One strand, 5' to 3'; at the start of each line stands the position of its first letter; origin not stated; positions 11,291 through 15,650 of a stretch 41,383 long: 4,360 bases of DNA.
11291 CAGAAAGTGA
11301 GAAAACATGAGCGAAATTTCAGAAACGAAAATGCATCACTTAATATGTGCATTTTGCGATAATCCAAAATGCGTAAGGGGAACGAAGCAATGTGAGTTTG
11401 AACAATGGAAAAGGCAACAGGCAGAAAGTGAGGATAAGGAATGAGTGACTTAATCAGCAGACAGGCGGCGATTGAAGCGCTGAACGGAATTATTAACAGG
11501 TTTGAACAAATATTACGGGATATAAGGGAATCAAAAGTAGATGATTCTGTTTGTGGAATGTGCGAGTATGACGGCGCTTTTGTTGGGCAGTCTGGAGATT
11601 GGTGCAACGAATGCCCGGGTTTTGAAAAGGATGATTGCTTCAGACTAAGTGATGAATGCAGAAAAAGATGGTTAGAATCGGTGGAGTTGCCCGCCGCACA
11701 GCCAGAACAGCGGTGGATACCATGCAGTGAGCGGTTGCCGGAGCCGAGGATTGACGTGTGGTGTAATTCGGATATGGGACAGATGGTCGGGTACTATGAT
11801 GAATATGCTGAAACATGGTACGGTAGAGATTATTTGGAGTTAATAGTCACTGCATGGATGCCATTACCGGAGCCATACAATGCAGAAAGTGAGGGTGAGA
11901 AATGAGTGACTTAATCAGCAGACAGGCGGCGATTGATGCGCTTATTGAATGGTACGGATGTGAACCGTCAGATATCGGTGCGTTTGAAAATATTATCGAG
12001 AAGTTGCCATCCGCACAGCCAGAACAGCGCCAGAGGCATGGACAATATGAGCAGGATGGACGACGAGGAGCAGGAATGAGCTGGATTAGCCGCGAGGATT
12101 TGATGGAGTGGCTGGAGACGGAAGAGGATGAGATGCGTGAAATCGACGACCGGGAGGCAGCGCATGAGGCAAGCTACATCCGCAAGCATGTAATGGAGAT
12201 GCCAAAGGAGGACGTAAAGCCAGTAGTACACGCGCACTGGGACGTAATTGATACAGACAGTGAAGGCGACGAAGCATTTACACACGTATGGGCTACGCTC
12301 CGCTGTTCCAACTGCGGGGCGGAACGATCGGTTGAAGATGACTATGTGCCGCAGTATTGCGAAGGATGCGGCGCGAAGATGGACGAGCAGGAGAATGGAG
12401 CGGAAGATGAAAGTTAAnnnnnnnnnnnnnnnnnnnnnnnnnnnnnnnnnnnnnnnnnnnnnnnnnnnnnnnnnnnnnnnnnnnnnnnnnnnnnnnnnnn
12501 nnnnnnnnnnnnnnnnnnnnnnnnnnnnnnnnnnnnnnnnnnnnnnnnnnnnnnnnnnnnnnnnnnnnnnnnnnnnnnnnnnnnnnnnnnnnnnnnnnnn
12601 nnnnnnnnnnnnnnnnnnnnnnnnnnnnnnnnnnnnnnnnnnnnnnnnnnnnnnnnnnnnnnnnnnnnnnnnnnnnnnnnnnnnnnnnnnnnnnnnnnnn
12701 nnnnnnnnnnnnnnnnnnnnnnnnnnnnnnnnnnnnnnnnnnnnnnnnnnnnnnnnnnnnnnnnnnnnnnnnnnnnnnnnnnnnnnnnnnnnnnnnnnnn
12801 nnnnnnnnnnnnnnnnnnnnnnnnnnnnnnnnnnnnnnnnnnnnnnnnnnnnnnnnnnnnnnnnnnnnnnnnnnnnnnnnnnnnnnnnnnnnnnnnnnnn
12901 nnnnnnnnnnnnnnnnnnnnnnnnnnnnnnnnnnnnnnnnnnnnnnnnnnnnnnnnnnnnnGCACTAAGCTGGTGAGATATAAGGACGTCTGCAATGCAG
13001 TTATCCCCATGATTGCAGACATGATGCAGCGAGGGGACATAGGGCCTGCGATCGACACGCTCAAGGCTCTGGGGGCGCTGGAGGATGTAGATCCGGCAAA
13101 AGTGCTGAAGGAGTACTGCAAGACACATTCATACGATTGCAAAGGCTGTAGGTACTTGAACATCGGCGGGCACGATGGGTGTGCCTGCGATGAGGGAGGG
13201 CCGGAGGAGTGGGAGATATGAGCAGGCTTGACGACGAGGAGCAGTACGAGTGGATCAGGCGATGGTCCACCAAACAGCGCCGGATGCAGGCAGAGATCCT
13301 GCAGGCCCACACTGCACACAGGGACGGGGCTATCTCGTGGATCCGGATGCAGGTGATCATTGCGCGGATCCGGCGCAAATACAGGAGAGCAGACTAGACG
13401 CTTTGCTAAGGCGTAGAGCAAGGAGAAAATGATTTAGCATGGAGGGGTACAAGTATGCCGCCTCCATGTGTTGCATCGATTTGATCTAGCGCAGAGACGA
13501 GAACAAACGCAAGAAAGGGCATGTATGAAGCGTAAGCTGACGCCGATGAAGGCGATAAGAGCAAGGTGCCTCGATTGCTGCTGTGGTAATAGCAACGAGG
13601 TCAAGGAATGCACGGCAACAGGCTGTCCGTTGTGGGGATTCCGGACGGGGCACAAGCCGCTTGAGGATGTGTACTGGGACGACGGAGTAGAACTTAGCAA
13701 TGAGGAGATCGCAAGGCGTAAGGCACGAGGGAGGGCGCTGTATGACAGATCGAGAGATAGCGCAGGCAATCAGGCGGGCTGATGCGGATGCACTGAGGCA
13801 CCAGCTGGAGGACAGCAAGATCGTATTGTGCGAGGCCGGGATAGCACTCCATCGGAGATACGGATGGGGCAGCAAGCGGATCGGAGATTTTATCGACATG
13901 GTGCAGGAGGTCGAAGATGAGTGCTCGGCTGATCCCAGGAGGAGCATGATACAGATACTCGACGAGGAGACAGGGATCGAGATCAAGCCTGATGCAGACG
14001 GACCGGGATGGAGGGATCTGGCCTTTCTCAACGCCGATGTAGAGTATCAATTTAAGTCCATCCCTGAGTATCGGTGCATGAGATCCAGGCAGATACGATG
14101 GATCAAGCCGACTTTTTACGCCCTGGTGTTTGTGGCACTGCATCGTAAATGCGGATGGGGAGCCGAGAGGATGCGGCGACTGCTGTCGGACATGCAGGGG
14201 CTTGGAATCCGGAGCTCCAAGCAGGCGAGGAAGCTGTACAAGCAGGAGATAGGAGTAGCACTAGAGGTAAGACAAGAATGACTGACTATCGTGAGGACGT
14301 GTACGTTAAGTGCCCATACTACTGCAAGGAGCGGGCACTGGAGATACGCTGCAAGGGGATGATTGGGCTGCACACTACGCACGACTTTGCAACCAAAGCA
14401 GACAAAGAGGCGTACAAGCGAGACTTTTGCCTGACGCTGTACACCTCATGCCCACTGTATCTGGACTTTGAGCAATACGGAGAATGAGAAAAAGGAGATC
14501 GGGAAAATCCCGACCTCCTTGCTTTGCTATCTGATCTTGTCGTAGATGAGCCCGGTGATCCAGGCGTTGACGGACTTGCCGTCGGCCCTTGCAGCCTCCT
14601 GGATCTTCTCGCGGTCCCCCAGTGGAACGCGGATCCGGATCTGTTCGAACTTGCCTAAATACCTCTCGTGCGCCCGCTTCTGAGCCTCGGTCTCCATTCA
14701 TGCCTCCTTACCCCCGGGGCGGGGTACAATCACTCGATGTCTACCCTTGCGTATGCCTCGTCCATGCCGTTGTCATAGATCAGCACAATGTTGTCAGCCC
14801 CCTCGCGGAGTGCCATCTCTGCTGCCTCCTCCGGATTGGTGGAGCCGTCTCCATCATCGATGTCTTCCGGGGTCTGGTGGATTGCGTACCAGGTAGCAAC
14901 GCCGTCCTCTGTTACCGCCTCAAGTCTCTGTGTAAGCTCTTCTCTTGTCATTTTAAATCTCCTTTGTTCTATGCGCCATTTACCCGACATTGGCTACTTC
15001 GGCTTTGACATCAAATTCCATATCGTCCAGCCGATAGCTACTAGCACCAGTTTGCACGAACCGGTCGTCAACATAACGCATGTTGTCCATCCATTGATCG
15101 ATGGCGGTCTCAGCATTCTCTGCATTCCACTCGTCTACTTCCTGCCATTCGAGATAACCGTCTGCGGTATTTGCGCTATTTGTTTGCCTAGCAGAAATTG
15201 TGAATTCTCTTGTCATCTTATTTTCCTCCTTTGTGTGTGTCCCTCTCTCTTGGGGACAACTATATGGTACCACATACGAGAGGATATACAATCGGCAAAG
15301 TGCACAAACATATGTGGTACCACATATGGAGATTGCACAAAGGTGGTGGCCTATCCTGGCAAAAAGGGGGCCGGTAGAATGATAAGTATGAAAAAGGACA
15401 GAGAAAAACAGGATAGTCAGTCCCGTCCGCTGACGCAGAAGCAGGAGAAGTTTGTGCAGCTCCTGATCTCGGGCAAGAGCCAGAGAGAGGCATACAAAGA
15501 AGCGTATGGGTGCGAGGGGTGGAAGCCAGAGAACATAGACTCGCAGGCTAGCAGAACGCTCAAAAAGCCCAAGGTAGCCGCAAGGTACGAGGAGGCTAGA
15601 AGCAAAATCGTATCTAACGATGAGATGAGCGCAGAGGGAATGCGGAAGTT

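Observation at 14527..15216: Opposite-strand cassette: two hyper-acidic mini-proteins plus a ribbon-helix-helix protein (candidate anti-defence operon)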

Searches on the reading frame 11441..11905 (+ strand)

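Call 59: search_protein_families(library=pfam, proteins=[window:11441-11905:+], max_evalue=0.01)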
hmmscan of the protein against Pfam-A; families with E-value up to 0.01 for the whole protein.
window:11441-11905:+ (154 aa): 1 family
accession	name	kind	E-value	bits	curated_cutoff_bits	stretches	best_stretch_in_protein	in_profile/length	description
PF04448.17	DUF551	-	2.6e-09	38.2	22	1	92-145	2-66/68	Protein of unknown function (DUF551)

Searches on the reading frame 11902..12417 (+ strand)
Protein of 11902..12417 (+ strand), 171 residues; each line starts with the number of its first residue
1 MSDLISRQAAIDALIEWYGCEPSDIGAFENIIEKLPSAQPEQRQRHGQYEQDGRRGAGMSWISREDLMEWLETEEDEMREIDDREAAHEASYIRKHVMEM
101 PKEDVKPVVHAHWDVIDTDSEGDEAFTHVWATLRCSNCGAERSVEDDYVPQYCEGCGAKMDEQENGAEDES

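Call 59: search_protein_families(library=pfam, proteins=[window:11902-12417:+], max_evalue=0.01)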
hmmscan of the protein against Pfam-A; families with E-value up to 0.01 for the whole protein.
window:11902-12417:+ (171 aa): 2 families
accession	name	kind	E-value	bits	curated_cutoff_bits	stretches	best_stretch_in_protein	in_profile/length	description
PF23458.2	DUF7130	-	0.00097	19.4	35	1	120-164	41-84/89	Domain of unknown function (DUF7130)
PF01155.25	HypA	-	0.0062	17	28.9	1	126-168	64-104/112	Hydrogenase/urease nickel incorporation, metallochaperone, hypA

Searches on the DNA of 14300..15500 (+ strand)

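Call 5: search_dna_similar(query=window:14300-15500:+, collection=phages, mode=distant)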
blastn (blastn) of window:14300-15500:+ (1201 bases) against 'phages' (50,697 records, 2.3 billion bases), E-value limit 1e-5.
No match.
